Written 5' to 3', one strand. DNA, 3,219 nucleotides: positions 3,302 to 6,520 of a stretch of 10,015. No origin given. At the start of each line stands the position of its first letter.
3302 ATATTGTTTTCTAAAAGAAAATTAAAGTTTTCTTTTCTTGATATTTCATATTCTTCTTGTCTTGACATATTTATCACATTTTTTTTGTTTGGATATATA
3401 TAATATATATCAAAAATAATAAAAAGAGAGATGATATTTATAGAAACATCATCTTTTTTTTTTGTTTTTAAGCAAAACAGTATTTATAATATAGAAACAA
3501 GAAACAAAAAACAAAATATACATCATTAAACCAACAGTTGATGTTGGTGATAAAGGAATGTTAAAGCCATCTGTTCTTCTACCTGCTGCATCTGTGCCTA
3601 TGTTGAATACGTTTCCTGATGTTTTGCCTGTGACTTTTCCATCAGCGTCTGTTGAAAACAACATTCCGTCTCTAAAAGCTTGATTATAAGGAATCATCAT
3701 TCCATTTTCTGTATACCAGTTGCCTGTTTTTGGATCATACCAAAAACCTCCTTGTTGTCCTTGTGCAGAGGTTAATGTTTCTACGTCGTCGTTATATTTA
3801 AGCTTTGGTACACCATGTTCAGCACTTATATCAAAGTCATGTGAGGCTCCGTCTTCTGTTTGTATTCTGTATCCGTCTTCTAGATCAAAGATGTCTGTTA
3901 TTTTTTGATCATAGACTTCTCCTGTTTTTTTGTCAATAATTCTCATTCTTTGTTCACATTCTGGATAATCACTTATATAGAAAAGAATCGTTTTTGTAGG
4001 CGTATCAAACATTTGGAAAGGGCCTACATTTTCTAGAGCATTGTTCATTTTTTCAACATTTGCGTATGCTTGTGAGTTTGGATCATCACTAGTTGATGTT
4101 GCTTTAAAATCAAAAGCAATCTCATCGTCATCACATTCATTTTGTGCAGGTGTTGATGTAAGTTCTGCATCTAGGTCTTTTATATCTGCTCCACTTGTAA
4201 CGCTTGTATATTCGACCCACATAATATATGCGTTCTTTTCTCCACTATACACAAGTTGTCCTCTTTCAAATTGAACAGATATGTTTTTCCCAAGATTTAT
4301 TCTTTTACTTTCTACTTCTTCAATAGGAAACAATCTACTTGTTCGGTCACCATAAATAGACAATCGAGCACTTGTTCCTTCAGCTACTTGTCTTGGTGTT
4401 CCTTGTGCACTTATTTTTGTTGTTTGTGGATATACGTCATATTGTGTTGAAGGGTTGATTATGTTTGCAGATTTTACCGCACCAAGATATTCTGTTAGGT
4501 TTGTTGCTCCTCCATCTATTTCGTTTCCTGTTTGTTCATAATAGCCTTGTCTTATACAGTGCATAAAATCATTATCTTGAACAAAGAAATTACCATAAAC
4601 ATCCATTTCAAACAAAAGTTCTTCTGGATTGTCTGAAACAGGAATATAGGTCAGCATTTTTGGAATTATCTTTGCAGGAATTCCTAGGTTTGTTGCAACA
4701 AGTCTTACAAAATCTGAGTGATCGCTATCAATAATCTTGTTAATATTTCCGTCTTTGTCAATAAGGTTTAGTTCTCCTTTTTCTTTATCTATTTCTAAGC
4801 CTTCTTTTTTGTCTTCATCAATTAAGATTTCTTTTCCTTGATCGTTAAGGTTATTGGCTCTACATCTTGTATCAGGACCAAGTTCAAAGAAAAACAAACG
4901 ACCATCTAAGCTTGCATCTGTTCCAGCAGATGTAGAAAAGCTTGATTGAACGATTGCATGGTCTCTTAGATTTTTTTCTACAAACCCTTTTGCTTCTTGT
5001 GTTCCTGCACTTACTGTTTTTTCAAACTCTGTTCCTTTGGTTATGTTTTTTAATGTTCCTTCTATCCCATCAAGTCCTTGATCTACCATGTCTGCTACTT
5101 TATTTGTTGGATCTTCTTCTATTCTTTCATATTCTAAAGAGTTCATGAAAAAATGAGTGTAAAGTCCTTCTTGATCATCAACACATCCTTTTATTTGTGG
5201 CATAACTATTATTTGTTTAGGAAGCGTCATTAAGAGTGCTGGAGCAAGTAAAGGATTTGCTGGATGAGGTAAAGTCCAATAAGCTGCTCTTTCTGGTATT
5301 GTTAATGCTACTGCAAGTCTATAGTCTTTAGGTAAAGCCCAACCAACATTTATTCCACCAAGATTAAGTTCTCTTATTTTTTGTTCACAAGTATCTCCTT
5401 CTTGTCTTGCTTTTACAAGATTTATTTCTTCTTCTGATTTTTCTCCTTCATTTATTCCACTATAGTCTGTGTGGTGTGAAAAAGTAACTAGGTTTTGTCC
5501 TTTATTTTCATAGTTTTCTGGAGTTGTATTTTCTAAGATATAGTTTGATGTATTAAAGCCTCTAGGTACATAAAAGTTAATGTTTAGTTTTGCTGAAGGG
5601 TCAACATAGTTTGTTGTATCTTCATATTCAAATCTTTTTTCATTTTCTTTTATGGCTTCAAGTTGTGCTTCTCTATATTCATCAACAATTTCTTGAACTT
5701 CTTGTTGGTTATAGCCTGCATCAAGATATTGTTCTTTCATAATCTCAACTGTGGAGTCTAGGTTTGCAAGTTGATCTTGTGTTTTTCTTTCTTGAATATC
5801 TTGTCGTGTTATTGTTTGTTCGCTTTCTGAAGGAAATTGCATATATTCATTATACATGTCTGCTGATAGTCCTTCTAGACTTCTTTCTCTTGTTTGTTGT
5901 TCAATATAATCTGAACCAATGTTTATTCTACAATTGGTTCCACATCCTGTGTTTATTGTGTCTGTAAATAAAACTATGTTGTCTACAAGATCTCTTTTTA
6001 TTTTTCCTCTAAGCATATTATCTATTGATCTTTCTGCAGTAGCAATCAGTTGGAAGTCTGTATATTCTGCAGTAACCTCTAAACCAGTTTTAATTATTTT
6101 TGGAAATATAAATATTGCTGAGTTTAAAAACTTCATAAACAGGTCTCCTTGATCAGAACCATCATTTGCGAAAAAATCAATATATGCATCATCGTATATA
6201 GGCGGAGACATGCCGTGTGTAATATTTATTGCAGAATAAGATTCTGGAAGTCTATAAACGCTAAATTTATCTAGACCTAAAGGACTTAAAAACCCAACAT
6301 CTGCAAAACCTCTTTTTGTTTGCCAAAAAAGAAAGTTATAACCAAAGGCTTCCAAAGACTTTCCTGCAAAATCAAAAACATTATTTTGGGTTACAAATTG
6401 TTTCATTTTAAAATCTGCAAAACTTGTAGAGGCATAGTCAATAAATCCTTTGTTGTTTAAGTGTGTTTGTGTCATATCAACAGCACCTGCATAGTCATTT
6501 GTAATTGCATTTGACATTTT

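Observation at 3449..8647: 1732-aa orphan surface protein with signal peptide and C-terminal anchor fills over half the window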

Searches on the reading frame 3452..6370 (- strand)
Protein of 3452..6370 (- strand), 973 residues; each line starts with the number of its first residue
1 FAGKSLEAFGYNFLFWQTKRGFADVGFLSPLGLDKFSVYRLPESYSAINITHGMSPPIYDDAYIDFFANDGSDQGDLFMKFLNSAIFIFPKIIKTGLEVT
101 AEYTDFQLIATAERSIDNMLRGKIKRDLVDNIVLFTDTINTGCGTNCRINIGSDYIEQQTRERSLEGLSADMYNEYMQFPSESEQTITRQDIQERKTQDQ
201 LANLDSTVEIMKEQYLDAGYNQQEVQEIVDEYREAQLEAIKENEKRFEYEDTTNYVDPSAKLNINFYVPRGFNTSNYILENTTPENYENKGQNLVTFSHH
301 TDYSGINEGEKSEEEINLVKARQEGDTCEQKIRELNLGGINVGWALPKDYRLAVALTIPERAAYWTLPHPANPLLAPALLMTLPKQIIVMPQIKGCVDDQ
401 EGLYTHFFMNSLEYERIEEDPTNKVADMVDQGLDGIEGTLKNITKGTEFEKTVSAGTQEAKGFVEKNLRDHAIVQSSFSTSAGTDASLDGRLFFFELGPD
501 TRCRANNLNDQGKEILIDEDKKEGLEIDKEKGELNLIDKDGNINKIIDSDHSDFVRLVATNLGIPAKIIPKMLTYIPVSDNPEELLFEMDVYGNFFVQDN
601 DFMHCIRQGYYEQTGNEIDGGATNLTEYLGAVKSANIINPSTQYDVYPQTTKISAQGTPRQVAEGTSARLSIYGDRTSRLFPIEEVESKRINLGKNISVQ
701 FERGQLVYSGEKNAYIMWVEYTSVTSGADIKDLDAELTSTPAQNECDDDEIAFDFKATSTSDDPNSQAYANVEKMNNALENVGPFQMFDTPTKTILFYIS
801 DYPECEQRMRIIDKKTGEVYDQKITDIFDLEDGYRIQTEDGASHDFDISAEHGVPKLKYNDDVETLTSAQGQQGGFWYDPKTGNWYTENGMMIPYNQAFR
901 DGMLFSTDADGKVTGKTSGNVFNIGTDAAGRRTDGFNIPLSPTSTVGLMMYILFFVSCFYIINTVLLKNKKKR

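Call 44: predict_structure(alignment_id=A4)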
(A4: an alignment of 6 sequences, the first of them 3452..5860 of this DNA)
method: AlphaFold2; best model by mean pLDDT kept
length: 803 residues; sequences in the alignment: 6
mean_pLDDT: 51.5   pTM: 0.33
mean pLDDT of the five models: 51.5, 46.5, 46.0, 45.3, 37.4
residues with pLDDT >= 90: 20; 70-90: 201; 50-70: 155; < 50: 427
segments of 3 or more residues with pLDDT < 50: 1-18, 77-158, 165-259, 294-351, 380-402, 463-498, 512-525, 551-553, 719-781, 796-803
pLDDT, mean of each block of 10 residues (from residue 1): 26 42 71 82 80 84 81 55 32 23 33 34 33 28 32 44 42 39 27 22 29 22 33 22 28 45 51 51 54 46 25 21 24 39 46 52 60 58 35 31 61 72 67 77 61 65 44 25 27 41 65 41 50 58 59 65 87 76 89 83 80 79 83 83 73 89 89 88 84 82 68 56 27 28 27 26 24 40 54 47 39
secondary structure, 60 per line:
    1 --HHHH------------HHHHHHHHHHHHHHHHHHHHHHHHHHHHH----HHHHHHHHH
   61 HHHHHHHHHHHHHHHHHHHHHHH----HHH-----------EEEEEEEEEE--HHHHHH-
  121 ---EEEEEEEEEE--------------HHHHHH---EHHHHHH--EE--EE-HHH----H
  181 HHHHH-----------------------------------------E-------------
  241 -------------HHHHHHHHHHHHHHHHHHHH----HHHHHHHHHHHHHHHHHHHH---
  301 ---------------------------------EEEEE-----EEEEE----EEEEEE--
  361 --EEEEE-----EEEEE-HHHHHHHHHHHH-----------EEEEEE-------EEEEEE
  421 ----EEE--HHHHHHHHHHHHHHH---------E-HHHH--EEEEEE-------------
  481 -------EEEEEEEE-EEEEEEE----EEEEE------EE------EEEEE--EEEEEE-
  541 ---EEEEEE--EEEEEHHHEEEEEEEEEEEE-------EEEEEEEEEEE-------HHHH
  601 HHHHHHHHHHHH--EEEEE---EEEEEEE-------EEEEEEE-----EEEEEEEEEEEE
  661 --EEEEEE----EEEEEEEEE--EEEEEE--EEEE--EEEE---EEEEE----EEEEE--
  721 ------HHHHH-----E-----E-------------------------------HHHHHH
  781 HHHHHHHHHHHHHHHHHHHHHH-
elements in order (helices of 4 or more, strands of 3 or more residues): H3-6 H19-47 H52-83 E102-111 H114-119 E124-133 H148-153 H158-163 H180-185 H254-273 H278-297 E334-338 E344-348 E353-358 E363-367 E373-377 H379-390 E402-407 E415-420 E425-427 H430-444 H456-459 E462-467 E488-495 E497-503 E508-512 E527-531 E534-539 E544-549 E552-556 E560-571 E579-589 H597-612 E615-619 E623-629 E637-643 E649-660 E663-668 E673-681 E684-689 E692-695 E698-701 E705-709 E714-718 H727-731 H775-802
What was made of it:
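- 5591..5917 (-): Acidic helical insertion, aa 911-1019, specific to the window's subclade. Helical with pLDDT 71-84 (call 44).
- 3566..5590 (-): Conserved C-terminal ectodomain, aa 1020-1694, mostly beta. It contains C1087, C1155, C1364, C1505, C1564 and the motifs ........, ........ and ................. This is the best-conserved part of the family. AF2 pLDDT is 76-89 for protein aa about 1490-1630 (model residues about 561-700) (call 44).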

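Call 51: fold_search(model_id=the predicted structure, library=pdb)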
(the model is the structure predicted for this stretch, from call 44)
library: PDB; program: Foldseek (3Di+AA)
matches with E <= 10: 785; with E <= 0.001: 0
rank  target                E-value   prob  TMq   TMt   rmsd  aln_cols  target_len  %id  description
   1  22gw_C                1.2e-03  0.51  0.07  0.16  20.2       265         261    9  Crystal structure of the CJ1041C protein from Campylobacter jejuni in the apo form in space group P2 (released 2026-04-01)
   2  22gx_B                1.9e-03  0.41  0.07  0.15  19.8       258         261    8  Crystal structure of the CJ1041C protein from Campylobacter jejuni in the apo form in space group C2 (released 2026-04-01)
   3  8pjy                  1.9e-03  0.28  0.07  0.13  20.4       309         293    9  Crystal structure of the computationally designed SAKe6EEref protein (released 2024-07-10)
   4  9ayr_A                4.1e-03  0.14  0.07  0.07  20.4       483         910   10  Structure of a Ric1-Rgp1-Rab6 activation intermediate (released 2024-12-11)
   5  22gw_B                5.8e-03  0.33  0.07  0.15  20.4       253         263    9  Crystal structure of the CJ1041C protein from Campylobacter jejuni in the apo form in space group P2 (released 2026-04-01)
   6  9xrl_C                5.8e-03  0.18  0.06  0.09  22.6       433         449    7  Structure of mouse cytoplasmic lattice (CPL) repeating unit (released 2026-03-18)
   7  22gv_A                6.5e-03  0.23  0.07  0.15  20.2       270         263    9  Crystal structure of the CJ1041C protein from Campylobacter jejuni in complex with Ca2+ in space group P1 (released 2026-04-01)
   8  2z2n                  9.9e-03  0.23  0.07  0.16  20.5       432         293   12  Crystal Structure of selenomethionine substituted virginiamycin B lyase from Staphylococcus aureus (released 2007-06-19)
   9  4gp0_A                1.0e-02  0.07  0.06  0.08  22.1       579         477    8  The crystal structure of human fascin 1 R149A K150A R151A mutant (released 2012-11-28)
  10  5jrk_A                1.2e-02  0.15  0.06  0.07  20.9       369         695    9  Crystal Structure of the Sphingopyxin I Lasso Peptide Isopeptidase SpI-IsoP (SeMet-derived) (released 2016-09-28)
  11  2z2o_A                1.5e-02  0.18  0.08  0.16  21.4       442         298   11  Crystal Structure of apo virginiamycin B lyase from Staphylococcus aureus (released 2007-06-19)
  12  8pjr                  1.6e-02  0.15  0.07  0.14  19.0       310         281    8  Crystal structure of the SAKe6AC-LB protein (released 2024-07-10)
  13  2z2p_A                1.6e-02  0.15  0.07  0.15  20.4       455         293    9  Crystal Structure of catalytically inactive H270A virginiamycin B lyase from Staphylococcus aureus with Quinupristin (released 2007-06-19)
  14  9qdu_A                1.7e-02  0.13  0.07  0.14  21.8       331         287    7  KEAP1 complexed to cyclic peptide 30 (released 2026-03-18)
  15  8hq2_D                1.7e-02  0.10  0.07  0.09  22.6       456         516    7  Crystal structure of human ADAM22 in complex with human LGI1 mutant (released 2023-12-13)
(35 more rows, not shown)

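Call 53: search_protein_representatives(alignment_id=A5)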
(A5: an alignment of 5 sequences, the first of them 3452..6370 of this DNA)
Query: 5 sequences, 969 profile positions. Proteins with E-value up to 0.001 (for the whole library): 194; up to 1e-10: 152; up to 1e-30: 96. The best 150 are listed.
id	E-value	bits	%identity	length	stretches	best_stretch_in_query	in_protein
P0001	0.0e+00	1837.1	-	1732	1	1-968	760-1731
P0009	0.0e+00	1373.7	-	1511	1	1-966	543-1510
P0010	0.0e+00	1249.1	-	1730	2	231-966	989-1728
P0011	0.0e+00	1211.6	-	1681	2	215-965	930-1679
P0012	0.0e+00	1074.8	-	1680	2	249-961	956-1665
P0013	0.0e+00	1064.0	-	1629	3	252-966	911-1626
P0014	3.3e-257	872.6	-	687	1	284-964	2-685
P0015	2.9e-172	591.4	-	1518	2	256-962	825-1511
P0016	4.5e-150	518.0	-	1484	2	265-959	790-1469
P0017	6.1e-149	514.2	-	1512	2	280-959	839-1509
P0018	2.1e-145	502.5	-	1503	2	241-966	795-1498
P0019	1.2e-140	486.8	-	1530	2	271-960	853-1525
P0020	3.1e-139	482.1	-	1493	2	265-965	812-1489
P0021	4.6e-139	481.5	-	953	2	270-962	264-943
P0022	1.1e-138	480.3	-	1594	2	269-965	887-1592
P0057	9.3e-118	411.0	-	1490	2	266-966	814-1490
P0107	6.0e-26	107.1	-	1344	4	825-938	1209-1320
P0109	6.7e-24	100.3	-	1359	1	548-956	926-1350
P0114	2.9e-20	88.3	-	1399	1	666-959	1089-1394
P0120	3.4e-18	81.5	-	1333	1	688-959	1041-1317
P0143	1.9e-14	69.0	-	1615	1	767-956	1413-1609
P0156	3.7e-11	58.2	-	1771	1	766-918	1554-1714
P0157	4.0e-11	58.1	-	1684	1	760-959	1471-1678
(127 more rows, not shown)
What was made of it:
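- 3449..8647 (-): Giant envelope protein gene, 1732 aa plus stop codon. 194 clusters (call 53).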

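Call 56: search_protein_families(library=pfam, proteins=[P0107, P0109, P0114, P0143, P0156, P0157], max_evalue=0.01)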
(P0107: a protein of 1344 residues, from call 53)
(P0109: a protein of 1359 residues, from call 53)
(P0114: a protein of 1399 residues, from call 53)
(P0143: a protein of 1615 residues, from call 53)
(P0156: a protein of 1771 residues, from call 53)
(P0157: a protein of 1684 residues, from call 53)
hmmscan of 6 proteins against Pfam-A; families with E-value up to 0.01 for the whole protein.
P0107 (1344 aa): 0 families

P0109 (1359 aa): 0 families

P0114 (1399 aa): 0 families

P0143 (1615 aa): 0 families

P0156 (1771 aa): 0 families

P0157 (1684 aa): 0 families

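Call 72: find_encoding_contigs(protein=P0109, flank=10000, max_places=2)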
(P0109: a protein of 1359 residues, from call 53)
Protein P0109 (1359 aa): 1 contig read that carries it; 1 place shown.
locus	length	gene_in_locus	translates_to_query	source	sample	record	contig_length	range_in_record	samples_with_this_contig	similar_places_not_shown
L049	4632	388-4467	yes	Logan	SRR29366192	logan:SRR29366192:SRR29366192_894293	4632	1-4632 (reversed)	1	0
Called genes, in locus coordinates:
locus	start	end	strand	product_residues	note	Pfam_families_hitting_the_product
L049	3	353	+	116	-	?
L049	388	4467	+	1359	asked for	-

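Call 82: fold_search(model_id=the predicted structure, library=viral)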
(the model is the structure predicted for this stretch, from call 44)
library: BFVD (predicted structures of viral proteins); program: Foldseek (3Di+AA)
matches with E <= 10: 343; with E <= 0.001: 0
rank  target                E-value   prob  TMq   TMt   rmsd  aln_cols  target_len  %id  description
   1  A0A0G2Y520            5.1e-03  0.44  0.08  0.11  20.1       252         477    9  PutativeBTB/POZ domain-containing protein [Acanthamoeba polyphaga mimivirus]
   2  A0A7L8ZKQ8            1.2e-02  0.12  0.06  0.10  23.1       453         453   10  Uncharacterized protein [Aeromonas phage BUCT551]
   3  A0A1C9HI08            1.9e-02  0.14  0.07  0.13  21.0       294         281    9  Kelch-like protein [Lumpy skin disease virus]
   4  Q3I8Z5                2.7e-02  0.28  0.07  0.21  16.9       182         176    9  Kelch-like protein [Monkeypox virus]
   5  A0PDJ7                2.7e-02  0.09  0.09  0.11  34.8       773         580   11  Polyprotein (Fragment) [Bovine viral diarrhea virus]
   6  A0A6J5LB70            2.9e-02  0.08  0.07  0.06  29.9       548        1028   12  Uncharacterized protein [uncultured Caudovirales phage]
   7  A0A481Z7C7            2.9e-02  0.07  0.06  0.09  26.1       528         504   10  FG-GAP repeat protein [Pithovirus LCPAC104]
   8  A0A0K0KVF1            5.2e-02  0.03  0.05  0.05  73.7       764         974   10  Peptidase S74 domain-containing protein [Prochlorococcus phage P-TIM68]
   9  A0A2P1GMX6            5.7e-02  0.09  0.06  0.08  20.1       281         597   10  Putative glycoprotein [Wenzhou pacific spadenose shark paramyxovirus]
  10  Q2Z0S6                6.4e-02  0.08  0.06  0.08  19.5       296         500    8  Putative Kelch-like ECH-associated protein [Pseudomonas phage EL]
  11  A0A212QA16            7.4e-02  0.16  0.06  0.11  18.8       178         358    6  CPXV035 protein [Cowpox virus]
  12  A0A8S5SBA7            8.3e-02  0.04  0.06  0.10  20.7       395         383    8  Beta clamp protein [Siphoviridae sp. ctgaY24]
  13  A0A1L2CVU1            9.2e-02  0.11  0.06  0.13  20.2       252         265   10  Kelch-like protein [Pectobacterium phage vB_PcaM_CBB]
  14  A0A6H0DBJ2            9.2e-02  0.06  0.05  0.09  34.9       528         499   10  Putative tail fiber protein [Pantoea phage vB_PagM_SSEM1]
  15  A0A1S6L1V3            9.7e-02  0.06  0.05  0.09  27.3       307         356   10  (no name in the UniProt tables at hand)
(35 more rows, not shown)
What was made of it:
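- On Beta-propeller fold (C-terminal half): The top Foldseek matches in PDB and BFVD are Kelch, WD40, FG-GAP and designed propellers, but with E from 1.2e-3 to 3e-2 and TM-scores of at most 0.16, on a model with mean pLDDT 51.5 (calls 44, 51, 82).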

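Call 91: find_encoding_contigs(protein=P0156, flank=10000, max_places=2)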
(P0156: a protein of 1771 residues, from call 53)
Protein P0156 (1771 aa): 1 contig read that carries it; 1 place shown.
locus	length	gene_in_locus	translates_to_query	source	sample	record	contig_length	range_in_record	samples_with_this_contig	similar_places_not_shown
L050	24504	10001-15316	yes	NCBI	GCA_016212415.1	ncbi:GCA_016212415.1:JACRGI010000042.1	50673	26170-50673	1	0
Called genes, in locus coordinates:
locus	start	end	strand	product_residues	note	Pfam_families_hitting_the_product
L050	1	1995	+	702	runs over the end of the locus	PF00482:T2SSF (faint)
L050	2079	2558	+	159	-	-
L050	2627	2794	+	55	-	-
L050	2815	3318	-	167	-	PF11848:DUF3368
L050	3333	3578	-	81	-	PF03683:UPF0175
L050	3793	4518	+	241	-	-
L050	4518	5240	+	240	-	-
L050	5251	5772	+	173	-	-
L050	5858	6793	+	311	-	-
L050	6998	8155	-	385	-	-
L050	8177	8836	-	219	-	-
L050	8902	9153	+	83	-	-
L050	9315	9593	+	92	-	PF04014:MazE_antitoxin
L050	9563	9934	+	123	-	PF02452:PemK_toxin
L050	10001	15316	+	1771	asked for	-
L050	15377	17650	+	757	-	-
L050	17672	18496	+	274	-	-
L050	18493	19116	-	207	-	-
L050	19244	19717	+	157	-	-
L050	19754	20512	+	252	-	-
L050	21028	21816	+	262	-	PF02540:NAD_synthase, PF03054:tRNA_Me_trans (faint)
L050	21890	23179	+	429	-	PF13173:AAA_14, PF13635:DUF4143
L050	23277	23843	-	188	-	PF01467:CTP_transf_like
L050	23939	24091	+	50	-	-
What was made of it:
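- On Type IV filament (pilus-like) gene cluster, for the surrounding locus: A 'faint' T2SSF hit is on record for the L050 homologue (call 91).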

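Call 92: find_encoding_contigs(protein=P0120, flank=10000, max_places=2)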
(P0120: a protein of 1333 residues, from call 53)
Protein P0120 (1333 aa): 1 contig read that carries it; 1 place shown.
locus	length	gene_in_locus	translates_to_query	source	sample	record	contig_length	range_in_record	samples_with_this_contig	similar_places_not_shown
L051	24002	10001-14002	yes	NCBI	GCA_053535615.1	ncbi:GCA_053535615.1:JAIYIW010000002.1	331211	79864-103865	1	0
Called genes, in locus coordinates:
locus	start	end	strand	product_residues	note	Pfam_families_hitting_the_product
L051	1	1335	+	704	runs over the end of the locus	-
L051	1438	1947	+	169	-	-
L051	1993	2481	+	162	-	-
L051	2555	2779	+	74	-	-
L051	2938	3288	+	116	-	PF24839:DUF7718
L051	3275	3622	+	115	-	PF25212:HVO_A0114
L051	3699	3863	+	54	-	-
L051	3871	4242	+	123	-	PF01850:PIN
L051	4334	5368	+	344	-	-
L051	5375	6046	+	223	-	-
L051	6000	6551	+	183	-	-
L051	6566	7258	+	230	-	-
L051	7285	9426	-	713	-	-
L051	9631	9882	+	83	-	-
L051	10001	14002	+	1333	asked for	-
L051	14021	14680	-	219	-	-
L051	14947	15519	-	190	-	-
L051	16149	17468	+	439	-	PF13393:tRNA-synt_His, PF00587:tRNA-synt_2b, PF03129:HGTP_anticodon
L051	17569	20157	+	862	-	PF05048:NosD, PF13229:Beta_helix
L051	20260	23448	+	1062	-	PF00133:tRNA-synt_1, PF09334:tRNA-synt_1g, PF08264:Anticodon_1, PF19302:DUF5915 (weak)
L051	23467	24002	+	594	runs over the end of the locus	-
